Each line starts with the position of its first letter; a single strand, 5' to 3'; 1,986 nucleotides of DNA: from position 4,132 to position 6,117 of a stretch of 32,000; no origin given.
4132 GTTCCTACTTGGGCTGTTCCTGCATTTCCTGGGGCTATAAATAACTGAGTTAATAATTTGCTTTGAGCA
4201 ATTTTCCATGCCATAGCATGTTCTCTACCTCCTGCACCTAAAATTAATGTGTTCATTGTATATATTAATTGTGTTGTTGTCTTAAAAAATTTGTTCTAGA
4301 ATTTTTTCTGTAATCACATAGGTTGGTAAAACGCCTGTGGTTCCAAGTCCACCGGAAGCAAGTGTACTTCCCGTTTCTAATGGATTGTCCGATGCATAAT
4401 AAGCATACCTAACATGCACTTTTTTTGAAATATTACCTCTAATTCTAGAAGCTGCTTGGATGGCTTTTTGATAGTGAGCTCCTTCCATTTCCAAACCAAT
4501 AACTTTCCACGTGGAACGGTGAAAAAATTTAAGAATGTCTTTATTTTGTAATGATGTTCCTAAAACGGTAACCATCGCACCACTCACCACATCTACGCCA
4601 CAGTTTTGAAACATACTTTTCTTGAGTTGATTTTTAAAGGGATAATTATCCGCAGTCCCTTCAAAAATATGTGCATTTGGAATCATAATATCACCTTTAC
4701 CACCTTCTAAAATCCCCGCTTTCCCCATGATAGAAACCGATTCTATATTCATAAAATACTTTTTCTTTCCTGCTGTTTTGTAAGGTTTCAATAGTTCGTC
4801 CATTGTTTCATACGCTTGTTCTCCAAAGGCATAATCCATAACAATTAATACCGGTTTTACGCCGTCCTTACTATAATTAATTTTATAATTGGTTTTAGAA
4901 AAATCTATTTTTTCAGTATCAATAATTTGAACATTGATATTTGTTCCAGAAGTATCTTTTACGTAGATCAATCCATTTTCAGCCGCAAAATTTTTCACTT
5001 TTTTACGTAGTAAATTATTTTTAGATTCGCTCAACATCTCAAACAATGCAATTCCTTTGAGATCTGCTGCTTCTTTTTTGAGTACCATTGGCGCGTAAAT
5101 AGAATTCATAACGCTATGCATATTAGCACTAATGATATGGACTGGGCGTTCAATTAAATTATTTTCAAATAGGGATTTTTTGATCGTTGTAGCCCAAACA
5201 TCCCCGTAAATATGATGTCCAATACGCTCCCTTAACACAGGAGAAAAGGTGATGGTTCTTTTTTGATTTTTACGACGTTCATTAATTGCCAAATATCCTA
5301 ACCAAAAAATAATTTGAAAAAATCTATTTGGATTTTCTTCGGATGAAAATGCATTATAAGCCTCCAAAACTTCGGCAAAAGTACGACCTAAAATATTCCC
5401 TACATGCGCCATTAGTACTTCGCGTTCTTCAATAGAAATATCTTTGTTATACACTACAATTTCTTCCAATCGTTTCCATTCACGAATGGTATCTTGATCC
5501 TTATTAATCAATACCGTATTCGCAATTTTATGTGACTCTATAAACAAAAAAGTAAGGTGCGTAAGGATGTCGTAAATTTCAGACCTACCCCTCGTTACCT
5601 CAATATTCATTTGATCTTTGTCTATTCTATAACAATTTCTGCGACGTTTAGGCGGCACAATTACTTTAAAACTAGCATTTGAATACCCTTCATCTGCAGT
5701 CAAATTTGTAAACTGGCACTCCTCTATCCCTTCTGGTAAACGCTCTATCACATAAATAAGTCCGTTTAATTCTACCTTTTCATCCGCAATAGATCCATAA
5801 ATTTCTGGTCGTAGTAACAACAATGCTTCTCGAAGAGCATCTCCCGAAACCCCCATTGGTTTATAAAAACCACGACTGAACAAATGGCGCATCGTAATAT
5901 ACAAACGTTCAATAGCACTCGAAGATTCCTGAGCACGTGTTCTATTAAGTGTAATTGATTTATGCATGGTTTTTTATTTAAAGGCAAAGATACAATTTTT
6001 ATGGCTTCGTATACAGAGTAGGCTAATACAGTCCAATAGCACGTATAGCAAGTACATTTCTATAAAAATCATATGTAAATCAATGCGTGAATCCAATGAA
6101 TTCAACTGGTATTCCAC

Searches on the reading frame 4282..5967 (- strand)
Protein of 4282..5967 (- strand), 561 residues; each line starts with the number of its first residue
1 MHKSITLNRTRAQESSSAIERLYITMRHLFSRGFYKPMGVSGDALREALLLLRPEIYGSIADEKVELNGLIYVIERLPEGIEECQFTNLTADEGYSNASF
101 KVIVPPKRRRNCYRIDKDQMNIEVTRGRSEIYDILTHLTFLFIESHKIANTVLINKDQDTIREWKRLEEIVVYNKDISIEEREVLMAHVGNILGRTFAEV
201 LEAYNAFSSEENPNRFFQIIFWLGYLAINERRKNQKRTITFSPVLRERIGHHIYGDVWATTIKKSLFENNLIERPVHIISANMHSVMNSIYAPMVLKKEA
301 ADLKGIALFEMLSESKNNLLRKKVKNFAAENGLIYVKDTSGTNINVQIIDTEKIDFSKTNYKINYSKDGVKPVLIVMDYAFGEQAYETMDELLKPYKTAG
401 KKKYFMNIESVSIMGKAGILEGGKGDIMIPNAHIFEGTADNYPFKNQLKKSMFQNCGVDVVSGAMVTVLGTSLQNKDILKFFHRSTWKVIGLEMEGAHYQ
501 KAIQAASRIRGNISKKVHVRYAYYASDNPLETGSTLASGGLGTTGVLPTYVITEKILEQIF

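Call 14: search_protein_families(library=pfam, proteins=[window:4282-5967:-])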
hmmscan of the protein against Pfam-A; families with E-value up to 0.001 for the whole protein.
window:4282-5967:- (561 aa): 1 family
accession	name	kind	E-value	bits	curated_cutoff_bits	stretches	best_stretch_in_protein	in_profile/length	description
PF21850.2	DUF6909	-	6e-61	206.8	27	2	316-561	286-534/535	Family of unknown function (DUF6909)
